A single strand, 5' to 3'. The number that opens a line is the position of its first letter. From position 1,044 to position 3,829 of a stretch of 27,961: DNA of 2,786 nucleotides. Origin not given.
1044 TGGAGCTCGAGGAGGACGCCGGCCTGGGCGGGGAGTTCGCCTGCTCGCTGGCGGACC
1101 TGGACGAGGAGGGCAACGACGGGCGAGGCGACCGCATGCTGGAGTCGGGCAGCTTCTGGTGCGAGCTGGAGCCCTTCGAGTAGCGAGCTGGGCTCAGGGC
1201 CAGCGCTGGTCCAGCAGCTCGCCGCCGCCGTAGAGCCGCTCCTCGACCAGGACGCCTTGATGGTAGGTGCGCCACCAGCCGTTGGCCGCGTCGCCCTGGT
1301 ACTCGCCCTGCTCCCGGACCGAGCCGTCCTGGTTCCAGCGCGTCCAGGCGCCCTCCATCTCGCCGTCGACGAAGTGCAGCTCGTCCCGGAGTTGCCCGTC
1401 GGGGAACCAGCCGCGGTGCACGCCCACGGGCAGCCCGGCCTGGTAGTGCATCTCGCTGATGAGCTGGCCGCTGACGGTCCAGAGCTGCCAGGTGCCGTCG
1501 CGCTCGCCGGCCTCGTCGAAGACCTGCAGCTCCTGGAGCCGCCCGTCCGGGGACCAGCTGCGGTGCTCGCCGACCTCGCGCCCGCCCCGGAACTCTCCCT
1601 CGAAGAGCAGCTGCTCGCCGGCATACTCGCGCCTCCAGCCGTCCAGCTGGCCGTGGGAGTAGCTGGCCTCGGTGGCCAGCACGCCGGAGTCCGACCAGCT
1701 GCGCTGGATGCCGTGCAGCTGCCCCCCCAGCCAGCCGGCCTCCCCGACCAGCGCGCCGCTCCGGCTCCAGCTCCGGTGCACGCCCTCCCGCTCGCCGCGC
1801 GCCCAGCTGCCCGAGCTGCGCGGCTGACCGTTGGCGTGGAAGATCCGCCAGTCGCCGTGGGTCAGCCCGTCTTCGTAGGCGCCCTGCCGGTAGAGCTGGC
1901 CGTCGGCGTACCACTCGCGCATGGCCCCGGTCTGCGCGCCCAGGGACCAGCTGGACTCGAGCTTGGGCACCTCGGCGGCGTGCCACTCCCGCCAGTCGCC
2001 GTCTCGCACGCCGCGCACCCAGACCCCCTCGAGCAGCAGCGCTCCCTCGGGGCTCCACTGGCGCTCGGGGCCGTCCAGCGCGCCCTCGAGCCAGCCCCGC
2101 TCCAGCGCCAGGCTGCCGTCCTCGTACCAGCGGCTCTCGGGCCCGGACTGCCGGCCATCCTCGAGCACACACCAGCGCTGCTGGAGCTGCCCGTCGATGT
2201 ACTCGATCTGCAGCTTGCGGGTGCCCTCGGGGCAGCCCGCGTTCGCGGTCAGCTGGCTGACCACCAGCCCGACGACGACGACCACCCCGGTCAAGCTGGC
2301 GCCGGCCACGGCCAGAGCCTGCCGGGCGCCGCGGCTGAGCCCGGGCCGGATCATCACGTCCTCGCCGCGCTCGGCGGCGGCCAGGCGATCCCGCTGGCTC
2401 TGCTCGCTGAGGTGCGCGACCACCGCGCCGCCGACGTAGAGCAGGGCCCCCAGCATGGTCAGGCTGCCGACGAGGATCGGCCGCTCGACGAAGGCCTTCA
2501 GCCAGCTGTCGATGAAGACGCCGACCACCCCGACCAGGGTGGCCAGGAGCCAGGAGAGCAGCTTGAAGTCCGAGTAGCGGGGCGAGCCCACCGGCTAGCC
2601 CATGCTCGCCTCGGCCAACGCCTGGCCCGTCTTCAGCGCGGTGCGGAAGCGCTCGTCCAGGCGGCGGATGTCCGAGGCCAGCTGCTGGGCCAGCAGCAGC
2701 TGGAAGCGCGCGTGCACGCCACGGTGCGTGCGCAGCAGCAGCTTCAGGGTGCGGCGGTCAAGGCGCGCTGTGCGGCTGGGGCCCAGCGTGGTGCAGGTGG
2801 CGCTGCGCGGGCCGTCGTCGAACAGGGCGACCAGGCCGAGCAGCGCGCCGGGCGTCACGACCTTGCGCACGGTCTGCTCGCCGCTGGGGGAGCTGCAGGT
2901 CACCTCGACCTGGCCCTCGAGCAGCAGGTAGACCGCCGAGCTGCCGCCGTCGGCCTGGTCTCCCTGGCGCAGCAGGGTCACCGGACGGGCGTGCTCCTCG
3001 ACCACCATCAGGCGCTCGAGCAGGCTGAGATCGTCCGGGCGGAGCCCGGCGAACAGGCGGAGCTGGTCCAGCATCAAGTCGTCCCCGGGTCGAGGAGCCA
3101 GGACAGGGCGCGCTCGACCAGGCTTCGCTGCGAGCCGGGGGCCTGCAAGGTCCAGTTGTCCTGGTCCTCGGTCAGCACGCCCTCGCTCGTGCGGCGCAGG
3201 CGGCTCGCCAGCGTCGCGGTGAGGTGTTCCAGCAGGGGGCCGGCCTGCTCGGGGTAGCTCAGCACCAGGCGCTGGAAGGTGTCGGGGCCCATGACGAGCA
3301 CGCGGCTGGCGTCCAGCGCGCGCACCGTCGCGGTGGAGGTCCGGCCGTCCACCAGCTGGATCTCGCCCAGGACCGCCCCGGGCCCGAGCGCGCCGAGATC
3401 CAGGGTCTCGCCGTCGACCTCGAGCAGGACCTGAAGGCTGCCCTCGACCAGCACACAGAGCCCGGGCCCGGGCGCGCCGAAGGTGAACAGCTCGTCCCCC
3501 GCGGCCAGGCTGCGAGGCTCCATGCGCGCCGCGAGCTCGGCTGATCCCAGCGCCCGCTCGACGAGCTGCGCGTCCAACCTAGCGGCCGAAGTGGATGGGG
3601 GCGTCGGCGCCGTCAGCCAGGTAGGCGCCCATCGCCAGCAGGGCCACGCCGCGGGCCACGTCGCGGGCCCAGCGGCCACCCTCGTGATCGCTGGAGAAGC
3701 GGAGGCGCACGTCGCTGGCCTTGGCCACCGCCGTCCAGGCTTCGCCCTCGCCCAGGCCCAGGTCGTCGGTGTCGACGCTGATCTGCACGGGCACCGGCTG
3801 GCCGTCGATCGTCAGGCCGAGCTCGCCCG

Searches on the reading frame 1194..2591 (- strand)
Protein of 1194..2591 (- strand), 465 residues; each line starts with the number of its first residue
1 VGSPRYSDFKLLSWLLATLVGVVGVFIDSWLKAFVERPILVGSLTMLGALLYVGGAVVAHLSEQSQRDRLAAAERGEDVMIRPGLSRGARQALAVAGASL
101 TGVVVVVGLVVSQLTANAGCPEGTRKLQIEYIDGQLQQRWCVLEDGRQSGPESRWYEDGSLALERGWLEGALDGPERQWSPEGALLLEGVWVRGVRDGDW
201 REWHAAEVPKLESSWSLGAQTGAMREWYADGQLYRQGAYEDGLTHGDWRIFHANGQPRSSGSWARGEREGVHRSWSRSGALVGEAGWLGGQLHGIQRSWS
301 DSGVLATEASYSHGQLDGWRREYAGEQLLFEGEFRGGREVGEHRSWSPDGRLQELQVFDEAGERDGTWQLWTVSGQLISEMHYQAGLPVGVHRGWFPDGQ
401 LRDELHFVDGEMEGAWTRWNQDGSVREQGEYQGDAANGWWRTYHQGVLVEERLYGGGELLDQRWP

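Call 81: search_protein_families(library=pfam, proteins=[window:1194-2591:-], max_evalue=0.001)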
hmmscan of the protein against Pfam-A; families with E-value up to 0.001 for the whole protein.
window:1194-2591:- (465 aa): 2 families
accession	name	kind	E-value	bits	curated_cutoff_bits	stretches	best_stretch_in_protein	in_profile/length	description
PF07661.19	MORN_2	-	1.9e-26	89.5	29.6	0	220-240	1-21/22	MORN repeat variant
PF02673.24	BacA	-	5.7e-05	23.4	33.4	1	16-111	90-177/257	Bacitracin resistance protein BacA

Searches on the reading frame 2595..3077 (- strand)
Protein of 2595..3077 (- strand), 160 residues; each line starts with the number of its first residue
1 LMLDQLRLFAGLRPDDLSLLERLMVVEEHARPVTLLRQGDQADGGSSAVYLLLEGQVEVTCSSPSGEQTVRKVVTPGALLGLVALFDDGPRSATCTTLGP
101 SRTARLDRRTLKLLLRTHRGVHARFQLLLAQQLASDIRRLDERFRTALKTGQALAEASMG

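Call 81: search_protein_families(library=pfam, proteins=[window:2595-3077:-], max_evalue=0.001)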
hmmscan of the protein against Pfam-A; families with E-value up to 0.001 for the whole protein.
window:2595-3077:- (160 aa): 1 family
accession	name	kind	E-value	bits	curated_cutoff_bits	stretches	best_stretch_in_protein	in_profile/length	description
PF00027.35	cNMP_binding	-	5.4e-16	58.8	27.5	1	34-118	9-89/89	Cyclic nucleotide-binding domain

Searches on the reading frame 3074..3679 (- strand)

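Call 81: search_protein_families(library=pfam, proteins=[window:3074-3679:-], max_evalue=0.001)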
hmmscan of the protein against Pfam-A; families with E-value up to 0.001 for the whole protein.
window:3074-3679:- (201 aa): 1 family
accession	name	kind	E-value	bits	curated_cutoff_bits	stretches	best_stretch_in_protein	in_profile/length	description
PF00027.35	cNMP_binding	-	1.7e-16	60.4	27.5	1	56-141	2-88/89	Cyclic nucleotide-binding domain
